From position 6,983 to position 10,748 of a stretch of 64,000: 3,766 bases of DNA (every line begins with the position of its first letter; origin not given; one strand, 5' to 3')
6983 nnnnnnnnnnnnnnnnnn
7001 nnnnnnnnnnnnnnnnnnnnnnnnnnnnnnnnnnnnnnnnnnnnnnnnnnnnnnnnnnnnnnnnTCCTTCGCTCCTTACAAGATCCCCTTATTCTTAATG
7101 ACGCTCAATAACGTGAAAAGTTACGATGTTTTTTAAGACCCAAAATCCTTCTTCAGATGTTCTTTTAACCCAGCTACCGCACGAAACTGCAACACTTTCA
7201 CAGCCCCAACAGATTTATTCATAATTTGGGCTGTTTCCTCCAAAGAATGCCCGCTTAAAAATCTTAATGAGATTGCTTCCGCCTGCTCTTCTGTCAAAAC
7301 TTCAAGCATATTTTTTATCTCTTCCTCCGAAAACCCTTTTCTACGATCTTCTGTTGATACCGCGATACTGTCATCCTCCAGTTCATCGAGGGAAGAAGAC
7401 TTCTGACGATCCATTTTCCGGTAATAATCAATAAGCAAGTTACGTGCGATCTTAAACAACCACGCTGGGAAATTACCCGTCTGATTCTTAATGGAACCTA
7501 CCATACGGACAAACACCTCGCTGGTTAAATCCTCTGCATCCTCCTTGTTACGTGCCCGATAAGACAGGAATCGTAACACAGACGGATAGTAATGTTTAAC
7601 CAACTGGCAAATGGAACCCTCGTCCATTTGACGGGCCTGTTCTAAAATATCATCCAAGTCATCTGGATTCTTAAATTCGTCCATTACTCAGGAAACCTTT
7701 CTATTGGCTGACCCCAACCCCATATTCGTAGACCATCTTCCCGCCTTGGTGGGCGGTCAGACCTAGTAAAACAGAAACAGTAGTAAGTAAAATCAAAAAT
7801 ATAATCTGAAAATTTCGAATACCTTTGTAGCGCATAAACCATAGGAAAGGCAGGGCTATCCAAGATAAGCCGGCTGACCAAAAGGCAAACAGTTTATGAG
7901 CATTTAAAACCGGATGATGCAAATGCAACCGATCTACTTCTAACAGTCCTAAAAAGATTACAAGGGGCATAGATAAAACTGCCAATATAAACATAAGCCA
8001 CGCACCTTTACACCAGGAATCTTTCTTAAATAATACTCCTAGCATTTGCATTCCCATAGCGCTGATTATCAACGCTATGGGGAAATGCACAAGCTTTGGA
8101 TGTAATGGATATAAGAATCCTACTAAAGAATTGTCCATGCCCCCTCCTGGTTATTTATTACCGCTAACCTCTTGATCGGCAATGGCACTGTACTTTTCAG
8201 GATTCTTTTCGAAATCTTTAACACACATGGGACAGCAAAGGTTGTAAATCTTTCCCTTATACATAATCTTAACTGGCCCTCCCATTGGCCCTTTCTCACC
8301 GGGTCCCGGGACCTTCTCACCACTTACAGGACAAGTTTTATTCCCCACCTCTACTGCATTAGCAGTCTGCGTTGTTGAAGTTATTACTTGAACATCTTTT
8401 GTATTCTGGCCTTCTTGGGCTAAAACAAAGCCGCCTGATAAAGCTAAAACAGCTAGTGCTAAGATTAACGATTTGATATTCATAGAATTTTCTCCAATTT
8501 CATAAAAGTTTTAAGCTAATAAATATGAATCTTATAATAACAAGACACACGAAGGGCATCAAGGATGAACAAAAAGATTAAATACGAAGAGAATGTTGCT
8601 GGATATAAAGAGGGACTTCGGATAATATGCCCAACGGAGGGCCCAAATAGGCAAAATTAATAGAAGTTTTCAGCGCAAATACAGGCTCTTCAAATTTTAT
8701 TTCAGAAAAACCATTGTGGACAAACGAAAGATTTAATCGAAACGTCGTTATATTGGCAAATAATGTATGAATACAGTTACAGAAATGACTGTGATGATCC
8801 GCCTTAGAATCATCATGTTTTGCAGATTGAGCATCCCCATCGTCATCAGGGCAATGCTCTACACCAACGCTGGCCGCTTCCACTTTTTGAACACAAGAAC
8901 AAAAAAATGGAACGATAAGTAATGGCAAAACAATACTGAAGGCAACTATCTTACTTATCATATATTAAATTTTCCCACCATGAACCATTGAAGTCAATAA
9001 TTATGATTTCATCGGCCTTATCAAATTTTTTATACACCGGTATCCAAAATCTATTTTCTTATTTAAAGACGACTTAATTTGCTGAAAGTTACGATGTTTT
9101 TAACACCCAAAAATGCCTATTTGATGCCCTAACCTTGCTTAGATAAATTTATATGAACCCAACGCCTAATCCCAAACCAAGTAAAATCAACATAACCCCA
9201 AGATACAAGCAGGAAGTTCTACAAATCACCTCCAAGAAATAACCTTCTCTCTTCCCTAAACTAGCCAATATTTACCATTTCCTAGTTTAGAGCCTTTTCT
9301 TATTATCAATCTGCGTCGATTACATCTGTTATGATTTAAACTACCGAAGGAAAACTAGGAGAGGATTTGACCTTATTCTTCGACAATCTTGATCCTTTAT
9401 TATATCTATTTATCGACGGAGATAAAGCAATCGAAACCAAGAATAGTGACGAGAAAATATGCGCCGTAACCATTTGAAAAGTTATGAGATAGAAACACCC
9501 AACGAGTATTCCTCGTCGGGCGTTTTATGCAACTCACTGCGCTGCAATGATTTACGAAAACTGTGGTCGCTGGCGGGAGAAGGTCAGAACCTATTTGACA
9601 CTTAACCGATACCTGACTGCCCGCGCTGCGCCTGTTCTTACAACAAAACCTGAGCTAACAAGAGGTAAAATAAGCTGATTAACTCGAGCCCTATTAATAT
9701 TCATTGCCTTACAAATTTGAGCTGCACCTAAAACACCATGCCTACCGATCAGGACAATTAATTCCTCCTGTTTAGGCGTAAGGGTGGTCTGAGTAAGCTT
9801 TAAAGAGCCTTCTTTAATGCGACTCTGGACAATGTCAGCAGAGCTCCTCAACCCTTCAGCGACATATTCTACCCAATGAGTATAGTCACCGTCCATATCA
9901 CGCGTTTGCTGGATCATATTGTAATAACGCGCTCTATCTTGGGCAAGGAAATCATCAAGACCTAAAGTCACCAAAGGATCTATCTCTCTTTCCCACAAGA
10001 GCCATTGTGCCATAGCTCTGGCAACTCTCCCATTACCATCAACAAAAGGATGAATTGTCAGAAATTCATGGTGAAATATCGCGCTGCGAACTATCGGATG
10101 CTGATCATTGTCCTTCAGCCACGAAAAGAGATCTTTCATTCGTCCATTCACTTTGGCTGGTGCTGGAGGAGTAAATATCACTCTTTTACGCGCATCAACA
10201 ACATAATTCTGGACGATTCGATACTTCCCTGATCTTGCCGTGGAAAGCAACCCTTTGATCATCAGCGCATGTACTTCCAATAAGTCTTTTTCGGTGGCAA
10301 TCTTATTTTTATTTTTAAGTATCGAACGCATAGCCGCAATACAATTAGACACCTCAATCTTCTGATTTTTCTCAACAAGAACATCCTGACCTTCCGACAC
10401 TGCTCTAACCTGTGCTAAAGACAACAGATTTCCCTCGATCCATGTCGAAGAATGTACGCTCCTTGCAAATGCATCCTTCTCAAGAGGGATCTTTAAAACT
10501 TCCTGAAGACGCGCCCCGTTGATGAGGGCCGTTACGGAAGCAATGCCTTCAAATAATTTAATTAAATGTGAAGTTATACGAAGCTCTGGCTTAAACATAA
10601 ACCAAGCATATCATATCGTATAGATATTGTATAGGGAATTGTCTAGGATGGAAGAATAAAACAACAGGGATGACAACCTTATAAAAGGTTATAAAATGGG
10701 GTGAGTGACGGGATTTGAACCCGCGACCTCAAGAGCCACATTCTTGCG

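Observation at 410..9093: Four near-identical ECF promoters define a compact metal-stress regulon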

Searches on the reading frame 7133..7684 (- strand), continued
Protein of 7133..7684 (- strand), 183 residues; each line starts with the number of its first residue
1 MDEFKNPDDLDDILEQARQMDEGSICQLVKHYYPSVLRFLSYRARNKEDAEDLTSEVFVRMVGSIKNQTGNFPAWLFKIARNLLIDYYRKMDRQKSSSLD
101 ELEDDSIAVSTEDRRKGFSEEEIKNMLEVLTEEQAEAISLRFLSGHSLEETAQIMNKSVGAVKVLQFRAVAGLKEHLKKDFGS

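Call 87: search_solved_structures(query=window:7133-7684:-, max_evalue=0.001)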
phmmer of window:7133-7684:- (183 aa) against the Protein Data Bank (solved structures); distinct sequences matched with E-value up to 0.001: 18.
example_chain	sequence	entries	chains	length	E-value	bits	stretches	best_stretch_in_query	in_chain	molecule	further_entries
6dxo_A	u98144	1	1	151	2.7e-22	82.8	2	12-99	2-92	RNA polymerase ECF-subfamily sigma factor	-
9m9d_F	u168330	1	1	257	3.3e-11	46.7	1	27-177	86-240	ECF RNA polymerase sigma factor SigE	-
9m9e_F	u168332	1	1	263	3.6e-11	46.6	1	27-177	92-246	ECF RNA polymerase sigma factor SigE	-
9m98_F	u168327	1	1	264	3.6e-11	46.6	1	27-177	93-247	ECF RNA polymerase sigma factor SigE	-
9isn_F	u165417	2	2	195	6.8e-11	45.7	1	12-174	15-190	ECF sigma factor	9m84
5zx2_F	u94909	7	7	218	5e-10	42.9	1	27-166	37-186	ECF RNA polymerase sigma factor SigH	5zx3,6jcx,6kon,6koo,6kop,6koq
5uxx_A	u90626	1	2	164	1.9e-09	41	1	36-180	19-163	RNA polymerase sigma factor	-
1or7_A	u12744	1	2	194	1.1e-08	38.4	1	13-172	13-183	RNA polymerase sigma-E factor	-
6jbq_F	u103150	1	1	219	1.8e-08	37.8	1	13-172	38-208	ECF RNA polymerase sigma-E factor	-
5wuq_A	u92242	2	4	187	1.9e-08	37.7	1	14-177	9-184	ECF RNA polymerase sigma factor SigW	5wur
6in7_B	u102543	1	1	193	1.1e-07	35.3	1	12-174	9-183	RNA polymerase sigma-H factor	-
8z6g_B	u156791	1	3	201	1.2e-07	35.1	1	12-174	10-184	RNA polymerase sigma factor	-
6jcy_F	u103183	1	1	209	1.5e-07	34.8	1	27-166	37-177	ECF RNA polymerase sigma factor SigH,ECF RNA polymerase sigma factor SigE,ECF RNA polymera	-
3vep_D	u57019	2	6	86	5.7e-06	29.7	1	122-177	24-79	Probable RNA polymerase sigma-D factor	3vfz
1h3l_A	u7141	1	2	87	1.4e-05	28.4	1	28-94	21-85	RNA POLYMERASE SIGMA FACTOR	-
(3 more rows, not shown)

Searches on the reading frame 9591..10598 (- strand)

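Call 68: search_protein_families(library=pfam, proteins=[window:9591-10598:-], max_evalue=0.01)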
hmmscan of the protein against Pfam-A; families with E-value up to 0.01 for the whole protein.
window:9591-10598:- (335 aa): 1 family
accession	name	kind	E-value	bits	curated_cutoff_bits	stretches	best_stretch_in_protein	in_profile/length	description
PF02661.23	Fic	-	4.3e-22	79.2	24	1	102-201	3-93/93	Fic/DOC family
